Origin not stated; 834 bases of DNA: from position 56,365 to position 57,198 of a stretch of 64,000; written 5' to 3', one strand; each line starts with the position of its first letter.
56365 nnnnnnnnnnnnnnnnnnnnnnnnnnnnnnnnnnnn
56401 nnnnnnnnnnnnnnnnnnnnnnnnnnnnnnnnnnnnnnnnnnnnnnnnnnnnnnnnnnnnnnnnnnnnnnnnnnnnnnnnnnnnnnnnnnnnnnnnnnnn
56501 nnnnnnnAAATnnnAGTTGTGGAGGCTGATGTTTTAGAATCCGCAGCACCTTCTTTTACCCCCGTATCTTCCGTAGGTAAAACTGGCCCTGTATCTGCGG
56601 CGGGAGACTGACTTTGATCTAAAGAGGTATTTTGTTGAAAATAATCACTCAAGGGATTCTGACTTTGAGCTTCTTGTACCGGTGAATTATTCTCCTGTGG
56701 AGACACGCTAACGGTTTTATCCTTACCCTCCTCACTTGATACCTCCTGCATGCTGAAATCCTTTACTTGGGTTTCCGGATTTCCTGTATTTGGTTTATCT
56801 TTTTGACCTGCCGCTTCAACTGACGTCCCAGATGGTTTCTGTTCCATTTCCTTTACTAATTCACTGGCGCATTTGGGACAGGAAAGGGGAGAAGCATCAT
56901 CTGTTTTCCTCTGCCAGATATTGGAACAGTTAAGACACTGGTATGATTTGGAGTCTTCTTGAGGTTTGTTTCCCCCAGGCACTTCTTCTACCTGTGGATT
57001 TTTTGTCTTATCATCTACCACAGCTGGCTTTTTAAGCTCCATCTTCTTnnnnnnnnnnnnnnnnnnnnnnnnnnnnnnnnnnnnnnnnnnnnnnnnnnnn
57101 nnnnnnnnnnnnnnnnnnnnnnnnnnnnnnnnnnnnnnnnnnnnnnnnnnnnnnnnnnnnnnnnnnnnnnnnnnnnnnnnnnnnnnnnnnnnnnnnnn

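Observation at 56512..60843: ClpB/ClpC-like AAA+ unfoldase with a ~340-aa four-repeat insertion in D2, a GS-rich N-terminal leader and a C-terminal zinc ribbon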

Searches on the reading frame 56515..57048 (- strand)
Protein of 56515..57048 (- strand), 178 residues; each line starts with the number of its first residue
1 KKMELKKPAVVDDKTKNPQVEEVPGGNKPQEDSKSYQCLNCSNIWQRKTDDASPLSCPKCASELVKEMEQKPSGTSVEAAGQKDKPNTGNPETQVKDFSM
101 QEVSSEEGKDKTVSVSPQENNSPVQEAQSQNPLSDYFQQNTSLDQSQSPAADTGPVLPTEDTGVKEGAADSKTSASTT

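Call 7: search_protein_families(library=pfam, proteins=[window:56515-57048:-], max_evalue=10)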
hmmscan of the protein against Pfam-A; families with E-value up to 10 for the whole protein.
seq(178 aa): 12 families
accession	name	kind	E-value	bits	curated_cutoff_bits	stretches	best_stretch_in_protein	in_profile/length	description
PF09723.15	Zn_ribbon_8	-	0.00032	21.1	34.4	1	36-66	6-39/41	Zinc ribbon domain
PF23455.1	DUF7129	-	0.004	17.3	30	1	32-64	8-37/45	Domain of unknown function (DUF7129)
PF23458.2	DUF7130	-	0.013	15.8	35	1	12-63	30-79/89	Domain of unknown function (DUF7130)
PF14369.11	Zn_ribbon_19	-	0.015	15.8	30.8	1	35-68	2-35/35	zinc-ribbon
PF15227.12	zf-C3HC4_4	-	0.026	15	30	1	38-60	21-42/42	zinc finger of C3HC4-type, RING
PF23470.1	Zn_ribbon_PF0610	-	0.098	12.9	26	1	37-67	3-31/39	PF0610 rubredoxin-like zinc beta-ribbon domain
PF14311.12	DUF4379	-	0.12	13.1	24.5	1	36-62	28-55/56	Probable Treble clef zinc finger domain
PF06221.18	zf-C2HC5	-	0.13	12.7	25.8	1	37-70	19-50/54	Putative zinc finger motif, C2HC5-type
PF01155.25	HypA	-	0.22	12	28.9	1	34-66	69-98/112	Hydrogenase/urease nickel incorporation, metallochaperone, hypA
PF24029.1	DUF7340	-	0.24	11.6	27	1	34-47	37-50/62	Domain of unknown function (DUF7340)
PF22289.1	DmmA-like_C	-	0.26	11.7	27.4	1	37-64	3-28/44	Dimethylamine monooxygenase subunit DmmA-like, C-terminal domain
PF01096.23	Zn_ribbon_TFIIS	-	0.53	10.6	21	1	35-46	28-39/39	Transcription factor S-II (TFIIS)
